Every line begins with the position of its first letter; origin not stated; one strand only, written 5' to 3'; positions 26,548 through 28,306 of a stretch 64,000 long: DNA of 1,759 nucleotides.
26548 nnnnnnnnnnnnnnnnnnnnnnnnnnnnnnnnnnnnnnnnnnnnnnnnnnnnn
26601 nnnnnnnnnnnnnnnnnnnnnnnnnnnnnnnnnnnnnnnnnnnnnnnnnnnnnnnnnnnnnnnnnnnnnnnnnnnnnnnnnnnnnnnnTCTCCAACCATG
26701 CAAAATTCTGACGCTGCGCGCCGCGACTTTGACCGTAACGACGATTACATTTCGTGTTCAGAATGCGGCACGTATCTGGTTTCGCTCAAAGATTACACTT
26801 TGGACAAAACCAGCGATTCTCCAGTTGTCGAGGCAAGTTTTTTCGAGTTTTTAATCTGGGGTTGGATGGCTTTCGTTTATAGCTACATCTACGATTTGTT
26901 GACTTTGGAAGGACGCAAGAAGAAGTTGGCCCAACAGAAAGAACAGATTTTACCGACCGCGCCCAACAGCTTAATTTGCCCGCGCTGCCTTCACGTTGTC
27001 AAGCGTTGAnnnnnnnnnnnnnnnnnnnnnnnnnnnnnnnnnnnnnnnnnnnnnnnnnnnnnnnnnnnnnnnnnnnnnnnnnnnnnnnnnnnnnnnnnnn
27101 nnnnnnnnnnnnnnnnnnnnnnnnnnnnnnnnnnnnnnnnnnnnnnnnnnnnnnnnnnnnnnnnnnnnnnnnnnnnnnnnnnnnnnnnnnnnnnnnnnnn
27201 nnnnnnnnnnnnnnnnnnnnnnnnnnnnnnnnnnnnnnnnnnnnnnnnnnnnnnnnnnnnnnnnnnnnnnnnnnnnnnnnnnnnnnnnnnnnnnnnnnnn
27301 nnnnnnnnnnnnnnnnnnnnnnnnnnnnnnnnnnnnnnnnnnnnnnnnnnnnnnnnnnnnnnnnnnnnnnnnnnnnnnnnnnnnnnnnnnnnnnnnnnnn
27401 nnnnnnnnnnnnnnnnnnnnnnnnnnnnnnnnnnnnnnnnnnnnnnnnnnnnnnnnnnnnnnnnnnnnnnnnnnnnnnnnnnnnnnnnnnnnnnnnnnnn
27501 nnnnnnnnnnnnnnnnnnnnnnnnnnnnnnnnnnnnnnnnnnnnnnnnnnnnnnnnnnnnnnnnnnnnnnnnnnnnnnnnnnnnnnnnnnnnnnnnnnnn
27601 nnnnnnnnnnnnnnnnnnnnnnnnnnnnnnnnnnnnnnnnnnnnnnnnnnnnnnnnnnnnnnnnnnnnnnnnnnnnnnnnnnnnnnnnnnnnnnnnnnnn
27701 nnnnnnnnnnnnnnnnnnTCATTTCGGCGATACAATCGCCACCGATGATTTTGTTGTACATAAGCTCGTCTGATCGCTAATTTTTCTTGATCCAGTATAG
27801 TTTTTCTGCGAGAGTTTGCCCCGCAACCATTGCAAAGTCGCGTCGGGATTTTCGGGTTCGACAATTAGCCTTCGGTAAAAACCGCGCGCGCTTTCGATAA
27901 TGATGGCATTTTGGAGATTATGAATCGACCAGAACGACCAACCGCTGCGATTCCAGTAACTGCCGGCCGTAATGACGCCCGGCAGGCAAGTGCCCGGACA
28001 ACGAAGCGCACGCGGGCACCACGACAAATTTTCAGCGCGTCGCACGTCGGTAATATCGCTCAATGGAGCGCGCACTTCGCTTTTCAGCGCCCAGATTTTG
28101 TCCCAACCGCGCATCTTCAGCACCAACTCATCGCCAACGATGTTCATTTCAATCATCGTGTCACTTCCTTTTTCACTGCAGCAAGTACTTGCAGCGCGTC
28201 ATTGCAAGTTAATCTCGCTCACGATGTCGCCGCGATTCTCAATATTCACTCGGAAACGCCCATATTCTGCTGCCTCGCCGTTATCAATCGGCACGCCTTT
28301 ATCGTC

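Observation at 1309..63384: Pervasive 12-16 bp perfect palindrome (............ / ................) at roughly one copy per 1.3-1.4 kb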

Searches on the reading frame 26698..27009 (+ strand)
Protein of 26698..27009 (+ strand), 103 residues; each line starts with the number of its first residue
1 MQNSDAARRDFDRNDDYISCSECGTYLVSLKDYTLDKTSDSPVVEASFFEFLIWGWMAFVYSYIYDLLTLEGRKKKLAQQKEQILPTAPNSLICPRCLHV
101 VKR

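Call 27: search_protein_families(library=ncbifam, proteins=[window:26698-27009:+], max_evalue=0.01)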
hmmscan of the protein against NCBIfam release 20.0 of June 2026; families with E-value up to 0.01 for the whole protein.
window:26698-27009:+ (103 aa): 0 families

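Call 58: search_protein_families(library=pfam, proteins=[window:26698-27009:+], max_evalue=1)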
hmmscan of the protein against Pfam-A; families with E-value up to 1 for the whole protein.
window:26698-27009:+ (103 aa): 10 families
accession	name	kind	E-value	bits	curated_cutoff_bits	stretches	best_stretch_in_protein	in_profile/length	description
PF13248.11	Zn_ribbon_3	-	0.027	14.4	27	1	17-29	2-13/26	zinc-ribbon domain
PF14446.12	Prok-RING_1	-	0.047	14.1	29.1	1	8-25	11-28/54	Prokaryotic RING finger family 1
PF06827.20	zf-FPG_IleRS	-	0.049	13.9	21.3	0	93-100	23-30/30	Zinc finger found in FPG and IleRS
PF08271.17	Zn_Ribbon_TF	-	0.062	13.3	29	0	12-25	14-27/43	TFIIB zinc-binding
PF05077.17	DUF678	-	0.091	13.4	24.1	1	12-35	20-43/74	Protein of unknown function (DUF678)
PF05129.18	Zn_ribbon_Elf1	-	0.12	13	29.8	0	72-100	2-31/79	Transcription elongation factor Elf1 like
PF01667.23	Ribosomal_S27e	-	0.16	12.1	24.5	1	11-28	20-37/55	Ribosomal protein S27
PF18439.7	zf_UBZ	-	0.21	11.8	25.6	0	16-26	1-11/32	Ubiquitin-Binding Zinc Finger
PF11760.13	CbiG_N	-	0.28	11.6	25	1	7-44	3-40/82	Cobalamin synthesis G N-terminal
PF08792.16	A2L_zn_ribbon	-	0.36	11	22.9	0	13-25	17-29/33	A2L zinc ribbon domain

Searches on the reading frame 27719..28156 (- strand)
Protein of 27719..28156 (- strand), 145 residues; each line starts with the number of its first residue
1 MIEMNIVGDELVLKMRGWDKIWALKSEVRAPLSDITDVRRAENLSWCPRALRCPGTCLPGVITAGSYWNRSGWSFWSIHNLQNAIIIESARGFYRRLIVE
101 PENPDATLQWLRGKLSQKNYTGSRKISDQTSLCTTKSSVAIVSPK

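Call 24: search_protein_families(library=pfam, proteins=[window:27719-28156:-], max_evalue=0.00001)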
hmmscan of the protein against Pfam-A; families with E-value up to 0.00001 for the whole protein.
window:27719-28156:- (145 aa): 0 families

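Call 27: search_protein_families(library=ncbifam, proteins=[window:27719-28156:-], max_evalue=0.01)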
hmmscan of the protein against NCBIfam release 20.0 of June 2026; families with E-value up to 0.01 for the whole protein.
window:27719-28156:- (145 aa): 0 families

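Call 29: search_solved_structures(query=window:27719-28156:-, max_evalue=1)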
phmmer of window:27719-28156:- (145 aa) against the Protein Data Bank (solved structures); distinct sequences matched with E-value up to 1: 0.

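Call 58: search_protein_families(library=pfam, proteins=[window:27719-28156:-], max_evalue=1)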
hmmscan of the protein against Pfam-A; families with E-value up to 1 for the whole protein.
window:27719-28156:- (145 aa): 1 family
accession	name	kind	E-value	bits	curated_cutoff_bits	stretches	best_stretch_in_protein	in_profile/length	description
PF10882.14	bPH_5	-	0.25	11.9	22.5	1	26-114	17-99/100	Bacterial PH domain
